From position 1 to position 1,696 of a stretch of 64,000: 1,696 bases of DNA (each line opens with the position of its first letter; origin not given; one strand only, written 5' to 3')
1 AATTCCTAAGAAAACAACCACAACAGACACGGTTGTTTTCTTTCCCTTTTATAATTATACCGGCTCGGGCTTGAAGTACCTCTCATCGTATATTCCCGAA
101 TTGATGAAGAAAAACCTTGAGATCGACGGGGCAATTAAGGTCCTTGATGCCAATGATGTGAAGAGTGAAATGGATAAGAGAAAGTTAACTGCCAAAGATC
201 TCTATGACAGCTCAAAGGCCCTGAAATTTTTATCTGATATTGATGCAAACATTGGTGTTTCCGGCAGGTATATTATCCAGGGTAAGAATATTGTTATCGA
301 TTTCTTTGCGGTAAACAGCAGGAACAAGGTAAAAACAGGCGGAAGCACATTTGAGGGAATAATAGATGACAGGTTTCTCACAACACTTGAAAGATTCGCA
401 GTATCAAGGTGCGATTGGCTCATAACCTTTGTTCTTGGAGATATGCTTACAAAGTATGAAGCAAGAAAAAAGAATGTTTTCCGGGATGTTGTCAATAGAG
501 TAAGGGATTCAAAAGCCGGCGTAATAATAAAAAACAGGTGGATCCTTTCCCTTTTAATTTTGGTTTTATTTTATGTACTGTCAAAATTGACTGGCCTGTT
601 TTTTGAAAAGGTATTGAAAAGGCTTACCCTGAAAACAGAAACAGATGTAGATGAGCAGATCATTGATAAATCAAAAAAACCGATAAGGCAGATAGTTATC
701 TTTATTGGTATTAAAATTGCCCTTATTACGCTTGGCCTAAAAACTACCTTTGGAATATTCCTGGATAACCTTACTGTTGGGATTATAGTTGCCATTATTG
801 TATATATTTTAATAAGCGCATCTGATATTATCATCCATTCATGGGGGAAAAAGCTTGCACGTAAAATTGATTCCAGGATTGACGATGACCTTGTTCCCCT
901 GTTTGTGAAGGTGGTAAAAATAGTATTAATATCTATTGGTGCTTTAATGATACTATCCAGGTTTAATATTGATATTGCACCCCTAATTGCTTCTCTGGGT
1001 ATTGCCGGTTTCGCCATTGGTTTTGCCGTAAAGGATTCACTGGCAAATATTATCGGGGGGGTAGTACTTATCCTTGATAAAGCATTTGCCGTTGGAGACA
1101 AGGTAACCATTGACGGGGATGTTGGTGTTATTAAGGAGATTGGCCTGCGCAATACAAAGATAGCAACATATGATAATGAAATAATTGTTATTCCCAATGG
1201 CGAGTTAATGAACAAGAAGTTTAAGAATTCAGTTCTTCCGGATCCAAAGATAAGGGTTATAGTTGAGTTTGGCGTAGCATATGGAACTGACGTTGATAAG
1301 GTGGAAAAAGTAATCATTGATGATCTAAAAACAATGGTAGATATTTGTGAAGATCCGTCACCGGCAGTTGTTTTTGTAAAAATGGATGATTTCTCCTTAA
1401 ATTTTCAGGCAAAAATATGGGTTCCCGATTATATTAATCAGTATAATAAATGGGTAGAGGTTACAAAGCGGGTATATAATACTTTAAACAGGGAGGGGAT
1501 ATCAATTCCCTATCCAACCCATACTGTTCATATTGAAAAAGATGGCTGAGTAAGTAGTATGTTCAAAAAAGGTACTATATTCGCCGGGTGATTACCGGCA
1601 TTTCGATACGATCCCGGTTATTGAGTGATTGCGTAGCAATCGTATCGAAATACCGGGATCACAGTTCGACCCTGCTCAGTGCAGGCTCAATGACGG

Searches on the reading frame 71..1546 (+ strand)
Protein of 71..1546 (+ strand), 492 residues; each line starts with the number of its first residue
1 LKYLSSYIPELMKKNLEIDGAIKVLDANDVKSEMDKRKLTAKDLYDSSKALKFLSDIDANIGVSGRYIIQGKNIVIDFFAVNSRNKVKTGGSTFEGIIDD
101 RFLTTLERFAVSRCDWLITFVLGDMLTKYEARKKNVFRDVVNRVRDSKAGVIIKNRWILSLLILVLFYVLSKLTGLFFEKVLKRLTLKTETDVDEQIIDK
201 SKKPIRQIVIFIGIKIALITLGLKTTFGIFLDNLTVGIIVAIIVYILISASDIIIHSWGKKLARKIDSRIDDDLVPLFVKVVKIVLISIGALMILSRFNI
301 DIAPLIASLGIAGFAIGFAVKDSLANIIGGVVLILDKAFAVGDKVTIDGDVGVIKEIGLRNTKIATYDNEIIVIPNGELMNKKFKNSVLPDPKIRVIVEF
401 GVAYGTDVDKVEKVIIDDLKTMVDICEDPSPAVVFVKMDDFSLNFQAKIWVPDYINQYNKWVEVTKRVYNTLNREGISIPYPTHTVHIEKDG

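Call 47: search_protein_families(library=pfam, proteins=[window:71-1546:+], max_evalue=0.0001)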
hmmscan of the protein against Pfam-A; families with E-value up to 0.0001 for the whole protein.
window:71-1546:+ (492 aa): 3 families
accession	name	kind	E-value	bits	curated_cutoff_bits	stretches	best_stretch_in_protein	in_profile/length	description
PF00924.24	MS_channel_2nd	-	8e-18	64.8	20.2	1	322-387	1-66/68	Mechanosensitive ion channel, beta-domain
PF21082.3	MS_channel_3rd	-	1.2e-12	48.5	21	1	397-479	2-88/88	Mechanosensitive ion channel MscS, C-terminal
PF21088.3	MS_channel_1st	-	3e-11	43.5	23.1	1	280-321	1-42/42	Mechanosensitive ion channel, transmembrane helices 2/3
